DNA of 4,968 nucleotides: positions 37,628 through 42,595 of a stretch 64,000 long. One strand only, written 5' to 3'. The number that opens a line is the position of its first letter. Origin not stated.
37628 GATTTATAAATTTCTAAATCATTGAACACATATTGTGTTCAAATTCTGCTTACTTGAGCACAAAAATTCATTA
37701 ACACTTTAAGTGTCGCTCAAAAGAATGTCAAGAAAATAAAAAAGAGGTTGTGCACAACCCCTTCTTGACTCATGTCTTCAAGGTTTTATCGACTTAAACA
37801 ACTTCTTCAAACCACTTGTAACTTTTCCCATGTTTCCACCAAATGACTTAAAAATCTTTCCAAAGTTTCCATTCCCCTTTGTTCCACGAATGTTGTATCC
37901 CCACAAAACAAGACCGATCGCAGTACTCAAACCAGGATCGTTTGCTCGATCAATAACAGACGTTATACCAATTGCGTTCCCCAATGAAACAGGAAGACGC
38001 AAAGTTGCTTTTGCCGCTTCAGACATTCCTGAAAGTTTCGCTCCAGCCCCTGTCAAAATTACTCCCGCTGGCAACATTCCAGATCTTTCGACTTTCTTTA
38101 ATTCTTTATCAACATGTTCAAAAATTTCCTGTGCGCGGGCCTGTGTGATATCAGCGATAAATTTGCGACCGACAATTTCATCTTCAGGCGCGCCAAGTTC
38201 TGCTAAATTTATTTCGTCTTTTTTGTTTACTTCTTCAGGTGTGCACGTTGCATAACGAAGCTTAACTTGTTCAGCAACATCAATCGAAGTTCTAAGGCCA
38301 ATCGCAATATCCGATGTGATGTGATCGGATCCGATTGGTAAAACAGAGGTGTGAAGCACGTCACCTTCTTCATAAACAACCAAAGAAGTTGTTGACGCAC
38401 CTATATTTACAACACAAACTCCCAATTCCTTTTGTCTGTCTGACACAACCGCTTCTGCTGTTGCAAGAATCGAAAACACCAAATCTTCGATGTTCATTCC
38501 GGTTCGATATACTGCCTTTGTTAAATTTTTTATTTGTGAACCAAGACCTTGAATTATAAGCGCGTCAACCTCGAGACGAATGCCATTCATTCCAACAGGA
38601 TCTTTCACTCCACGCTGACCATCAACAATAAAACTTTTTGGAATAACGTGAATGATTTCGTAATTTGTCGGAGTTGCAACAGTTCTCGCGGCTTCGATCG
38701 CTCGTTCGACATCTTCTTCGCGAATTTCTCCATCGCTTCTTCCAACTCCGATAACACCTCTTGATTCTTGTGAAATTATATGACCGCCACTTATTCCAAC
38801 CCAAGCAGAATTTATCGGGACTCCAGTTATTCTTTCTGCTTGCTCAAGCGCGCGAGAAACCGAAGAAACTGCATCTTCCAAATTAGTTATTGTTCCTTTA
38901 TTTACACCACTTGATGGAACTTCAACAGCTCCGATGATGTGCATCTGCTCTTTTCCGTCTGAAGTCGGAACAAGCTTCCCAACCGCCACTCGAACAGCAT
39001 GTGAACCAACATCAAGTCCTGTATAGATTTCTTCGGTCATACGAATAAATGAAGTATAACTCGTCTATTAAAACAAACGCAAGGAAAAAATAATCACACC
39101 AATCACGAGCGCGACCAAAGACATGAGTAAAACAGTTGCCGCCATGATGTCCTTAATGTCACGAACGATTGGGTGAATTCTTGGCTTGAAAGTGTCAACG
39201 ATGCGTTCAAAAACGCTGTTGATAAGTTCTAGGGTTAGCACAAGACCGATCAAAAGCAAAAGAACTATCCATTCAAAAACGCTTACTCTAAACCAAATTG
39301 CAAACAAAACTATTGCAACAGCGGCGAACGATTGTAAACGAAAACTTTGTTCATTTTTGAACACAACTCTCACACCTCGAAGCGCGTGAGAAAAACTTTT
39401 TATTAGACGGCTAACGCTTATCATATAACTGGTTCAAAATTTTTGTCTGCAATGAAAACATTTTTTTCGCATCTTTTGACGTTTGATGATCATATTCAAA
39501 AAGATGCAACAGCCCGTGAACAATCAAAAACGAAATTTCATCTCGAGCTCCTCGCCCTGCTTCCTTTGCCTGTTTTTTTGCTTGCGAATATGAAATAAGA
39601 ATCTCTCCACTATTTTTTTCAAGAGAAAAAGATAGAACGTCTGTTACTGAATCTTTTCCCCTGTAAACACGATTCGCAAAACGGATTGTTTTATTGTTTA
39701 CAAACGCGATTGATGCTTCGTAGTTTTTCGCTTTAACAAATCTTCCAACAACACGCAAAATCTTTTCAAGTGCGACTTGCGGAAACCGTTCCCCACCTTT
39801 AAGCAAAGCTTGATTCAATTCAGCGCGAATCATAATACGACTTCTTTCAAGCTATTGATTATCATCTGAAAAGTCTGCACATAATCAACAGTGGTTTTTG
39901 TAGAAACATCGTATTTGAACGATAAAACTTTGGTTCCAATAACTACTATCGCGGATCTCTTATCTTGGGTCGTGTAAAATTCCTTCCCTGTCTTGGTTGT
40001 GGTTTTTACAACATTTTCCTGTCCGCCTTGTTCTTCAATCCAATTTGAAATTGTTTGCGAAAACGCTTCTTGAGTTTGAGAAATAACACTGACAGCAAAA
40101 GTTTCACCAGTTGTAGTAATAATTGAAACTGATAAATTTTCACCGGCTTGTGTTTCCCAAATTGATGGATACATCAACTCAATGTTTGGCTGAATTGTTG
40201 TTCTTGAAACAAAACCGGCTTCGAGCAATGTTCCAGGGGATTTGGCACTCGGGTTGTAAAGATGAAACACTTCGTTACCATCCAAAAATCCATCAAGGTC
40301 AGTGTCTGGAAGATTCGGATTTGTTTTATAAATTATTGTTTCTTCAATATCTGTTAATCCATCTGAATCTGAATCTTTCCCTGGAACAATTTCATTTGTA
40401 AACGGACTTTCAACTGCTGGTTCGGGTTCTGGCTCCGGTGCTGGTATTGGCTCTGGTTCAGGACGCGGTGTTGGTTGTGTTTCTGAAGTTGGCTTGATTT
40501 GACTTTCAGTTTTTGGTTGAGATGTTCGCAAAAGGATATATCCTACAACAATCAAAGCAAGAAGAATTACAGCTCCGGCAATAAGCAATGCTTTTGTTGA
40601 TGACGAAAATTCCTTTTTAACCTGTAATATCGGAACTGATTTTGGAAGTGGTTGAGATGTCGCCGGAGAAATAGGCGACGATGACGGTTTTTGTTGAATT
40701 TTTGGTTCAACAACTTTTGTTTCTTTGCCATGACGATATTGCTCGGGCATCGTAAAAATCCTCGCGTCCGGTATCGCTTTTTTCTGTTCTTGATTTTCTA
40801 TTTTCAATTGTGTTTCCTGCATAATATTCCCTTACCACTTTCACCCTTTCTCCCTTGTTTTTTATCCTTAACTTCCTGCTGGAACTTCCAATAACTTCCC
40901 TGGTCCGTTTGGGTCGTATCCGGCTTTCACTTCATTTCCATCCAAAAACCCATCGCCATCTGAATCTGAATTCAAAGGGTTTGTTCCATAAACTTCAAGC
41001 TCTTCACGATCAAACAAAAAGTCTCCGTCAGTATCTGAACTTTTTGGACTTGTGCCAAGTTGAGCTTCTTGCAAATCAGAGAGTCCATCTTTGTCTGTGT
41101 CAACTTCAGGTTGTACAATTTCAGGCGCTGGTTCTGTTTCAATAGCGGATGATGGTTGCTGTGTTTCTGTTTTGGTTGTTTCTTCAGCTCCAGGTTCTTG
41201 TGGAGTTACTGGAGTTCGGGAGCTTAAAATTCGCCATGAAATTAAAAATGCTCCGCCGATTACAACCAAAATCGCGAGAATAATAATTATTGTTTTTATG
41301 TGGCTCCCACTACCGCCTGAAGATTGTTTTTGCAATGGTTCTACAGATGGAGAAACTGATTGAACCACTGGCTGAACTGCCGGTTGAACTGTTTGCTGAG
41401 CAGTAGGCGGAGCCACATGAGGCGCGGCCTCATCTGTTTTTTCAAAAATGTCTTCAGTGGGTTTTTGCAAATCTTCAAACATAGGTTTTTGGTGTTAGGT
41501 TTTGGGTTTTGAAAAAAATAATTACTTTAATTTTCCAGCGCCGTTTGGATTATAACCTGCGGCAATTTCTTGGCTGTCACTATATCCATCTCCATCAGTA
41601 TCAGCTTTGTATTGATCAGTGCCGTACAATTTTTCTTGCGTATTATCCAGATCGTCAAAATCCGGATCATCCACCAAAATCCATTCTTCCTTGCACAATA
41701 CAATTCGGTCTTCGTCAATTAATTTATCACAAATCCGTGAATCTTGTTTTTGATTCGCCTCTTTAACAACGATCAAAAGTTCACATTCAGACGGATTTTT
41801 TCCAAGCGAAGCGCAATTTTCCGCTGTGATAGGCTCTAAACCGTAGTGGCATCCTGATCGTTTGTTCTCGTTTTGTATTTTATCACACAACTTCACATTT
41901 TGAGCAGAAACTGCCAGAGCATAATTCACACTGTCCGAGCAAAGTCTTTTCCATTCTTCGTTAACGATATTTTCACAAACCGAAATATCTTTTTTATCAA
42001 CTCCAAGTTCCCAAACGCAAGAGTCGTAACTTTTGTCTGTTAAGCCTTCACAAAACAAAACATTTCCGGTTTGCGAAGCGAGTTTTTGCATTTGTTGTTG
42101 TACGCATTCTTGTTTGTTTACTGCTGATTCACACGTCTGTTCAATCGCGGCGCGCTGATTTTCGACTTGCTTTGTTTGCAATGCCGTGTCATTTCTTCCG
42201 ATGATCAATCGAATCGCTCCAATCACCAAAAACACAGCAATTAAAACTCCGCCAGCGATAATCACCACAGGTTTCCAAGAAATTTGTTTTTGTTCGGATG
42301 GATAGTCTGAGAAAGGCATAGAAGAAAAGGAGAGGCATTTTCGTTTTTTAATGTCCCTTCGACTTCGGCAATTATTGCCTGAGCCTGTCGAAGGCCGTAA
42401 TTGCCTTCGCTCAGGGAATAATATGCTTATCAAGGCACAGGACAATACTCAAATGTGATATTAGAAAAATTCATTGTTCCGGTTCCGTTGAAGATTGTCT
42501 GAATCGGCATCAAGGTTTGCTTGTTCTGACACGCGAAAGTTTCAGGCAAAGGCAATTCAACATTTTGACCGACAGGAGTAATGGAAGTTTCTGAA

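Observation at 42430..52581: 3,383-aa surface protein with pilin-like N-terminus, cysteine-rich repeat array and C-terminal vWA domain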

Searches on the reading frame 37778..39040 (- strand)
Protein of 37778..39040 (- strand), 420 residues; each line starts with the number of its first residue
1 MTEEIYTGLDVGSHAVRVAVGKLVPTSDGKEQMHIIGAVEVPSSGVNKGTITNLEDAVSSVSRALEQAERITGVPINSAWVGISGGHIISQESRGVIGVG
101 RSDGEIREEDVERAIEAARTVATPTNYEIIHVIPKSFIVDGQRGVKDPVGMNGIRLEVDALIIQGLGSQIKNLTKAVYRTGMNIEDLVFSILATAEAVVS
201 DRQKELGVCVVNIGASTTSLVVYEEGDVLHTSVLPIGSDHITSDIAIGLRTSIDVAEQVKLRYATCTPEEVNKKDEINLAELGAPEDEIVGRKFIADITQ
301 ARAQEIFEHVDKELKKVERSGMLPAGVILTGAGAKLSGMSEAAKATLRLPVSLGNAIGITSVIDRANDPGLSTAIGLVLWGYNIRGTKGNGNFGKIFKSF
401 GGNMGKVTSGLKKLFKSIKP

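Call 9: search_protein_families(library=pfam, proteins=[window:37778-39040:-], max_evalue=0.01)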
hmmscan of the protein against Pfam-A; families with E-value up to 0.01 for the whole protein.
window:37778-39040:- (420 aa): 4 families
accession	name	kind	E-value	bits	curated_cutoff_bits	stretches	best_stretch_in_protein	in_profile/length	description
PF14450.12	FtsA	-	4.6e-33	114.7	31.8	1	209-376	1-127/127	Cell division protein FtsA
PF02491.25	SHS2_FTSA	-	2e-28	99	25.4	1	85-163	1-78/79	SHS2 domain inserted in FTSA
PF06723.19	MreB_Mbl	-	9.4e-09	35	27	1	204-355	143-305/327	MreB/Mbl protein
PF11104.14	PilM_2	-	9.1e-08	31.8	27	1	196-262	170-236/340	Type IV pilus assembly protein PilM;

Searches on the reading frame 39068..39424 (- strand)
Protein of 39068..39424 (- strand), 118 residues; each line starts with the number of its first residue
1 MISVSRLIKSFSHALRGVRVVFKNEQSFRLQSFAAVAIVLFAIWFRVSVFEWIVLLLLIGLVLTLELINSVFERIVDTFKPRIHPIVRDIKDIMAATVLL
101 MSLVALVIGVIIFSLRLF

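Call 9: search_protein_families(library=pfam, proteins=[window:39068-39424:-], max_evalue=0.01)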
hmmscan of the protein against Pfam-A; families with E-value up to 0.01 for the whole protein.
window:39068-39424:- (118 aa): 1 family
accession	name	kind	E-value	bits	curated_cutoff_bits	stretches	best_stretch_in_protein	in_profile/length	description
PF01219.24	DAGK_prokar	-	2.4e-30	104.8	22.3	1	13-113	2-102/102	Prokaryotic diacylglycerol kinase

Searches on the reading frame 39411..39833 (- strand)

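Call 9: search_protein_families(library=pfam, proteins=[window:39411-39833:-], max_evalue=0.01)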
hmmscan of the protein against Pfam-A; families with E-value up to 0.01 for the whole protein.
window:39411-39833:- (140 aa): 1 family
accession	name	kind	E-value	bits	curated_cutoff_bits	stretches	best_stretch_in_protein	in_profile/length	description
PF02130.23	YbeY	-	8.8e-34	116.6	25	1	30-136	19-129/129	Endoribonuclease YbeY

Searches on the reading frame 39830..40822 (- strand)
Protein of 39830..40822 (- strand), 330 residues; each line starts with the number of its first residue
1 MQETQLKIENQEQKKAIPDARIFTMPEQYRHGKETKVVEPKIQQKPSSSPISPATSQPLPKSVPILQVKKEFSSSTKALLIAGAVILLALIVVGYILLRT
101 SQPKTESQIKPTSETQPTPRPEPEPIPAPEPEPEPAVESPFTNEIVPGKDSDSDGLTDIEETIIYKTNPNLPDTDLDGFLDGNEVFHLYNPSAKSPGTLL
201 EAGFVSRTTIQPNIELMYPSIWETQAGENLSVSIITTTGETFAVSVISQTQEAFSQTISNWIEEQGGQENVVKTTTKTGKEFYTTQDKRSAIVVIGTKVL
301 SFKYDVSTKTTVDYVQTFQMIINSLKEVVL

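Call 9: search_protein_families(library=pfam, proteins=[window:39830-40822:-], max_evalue=0.01)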
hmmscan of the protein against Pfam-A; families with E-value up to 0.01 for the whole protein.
window:39830-40822:- (330 aa): 2 families
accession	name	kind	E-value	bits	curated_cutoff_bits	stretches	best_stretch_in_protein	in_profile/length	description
PF15358.11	TSKS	-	7.5e-05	22.2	27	1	107-276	16-159/395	Testis-specific serine kinase substrate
PF18884.5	TSP3_bac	-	0.00057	20.1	25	1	150-172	1-22/22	Bacterial TSP3 repeat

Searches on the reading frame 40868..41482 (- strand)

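Call 9: search_protein_families(library=pfam, proteins=[window:40868-41482:-], max_evalue=0.01)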
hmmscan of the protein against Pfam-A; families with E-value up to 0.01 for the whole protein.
window:40868-41482:- (204 aa): 1 family
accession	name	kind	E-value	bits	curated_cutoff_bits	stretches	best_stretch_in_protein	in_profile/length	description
PF18884.5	TSP3_bac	-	4.4e-13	49.3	25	3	173-192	1-20/22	Bacterial TSP3 repeat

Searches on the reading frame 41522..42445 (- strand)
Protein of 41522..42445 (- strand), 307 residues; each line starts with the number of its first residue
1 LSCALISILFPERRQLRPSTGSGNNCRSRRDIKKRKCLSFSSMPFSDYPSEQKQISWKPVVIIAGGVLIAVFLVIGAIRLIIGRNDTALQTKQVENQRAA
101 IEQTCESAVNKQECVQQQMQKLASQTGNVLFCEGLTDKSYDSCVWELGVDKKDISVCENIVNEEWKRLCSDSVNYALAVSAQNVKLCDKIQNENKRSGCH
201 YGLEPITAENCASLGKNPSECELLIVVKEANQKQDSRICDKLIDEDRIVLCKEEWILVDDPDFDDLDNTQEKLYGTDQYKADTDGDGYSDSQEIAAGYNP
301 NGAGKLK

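Call 9: search_protein_families(library=pfam, proteins=[window:41522-42445:-], max_evalue=0.01)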
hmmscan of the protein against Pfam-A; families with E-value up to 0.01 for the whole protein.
window:41522-42445:- (307 aa): 1 family
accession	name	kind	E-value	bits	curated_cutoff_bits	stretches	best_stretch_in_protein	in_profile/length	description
PF18884.5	TSP3_bac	-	1.2e-06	28.6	25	1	282-301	1-20/22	Bacterial TSP3 repeat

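Call 70: search_protein_families(library=pfam, proteins=[window:41522-42319:-], max_evalue=0.1)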
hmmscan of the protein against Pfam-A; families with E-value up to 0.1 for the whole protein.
window:41522-42319:- (265 aa): 3 families
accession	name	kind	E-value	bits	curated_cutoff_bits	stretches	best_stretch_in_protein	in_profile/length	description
PF18884.5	TSP3_bac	-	8.5e-07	29.2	25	1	240-259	1-20/22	Bacterial TSP3 repeat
PF24383.1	DUF7539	-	0.037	14.7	27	0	195-258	22-84/128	Family of unknown function (DUF7539)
PF03495.19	Binary_toxB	-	0.083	13.5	25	0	222-255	29-63/78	Clostridial binary toxin B/anthrax toxin PA Ca-binding domain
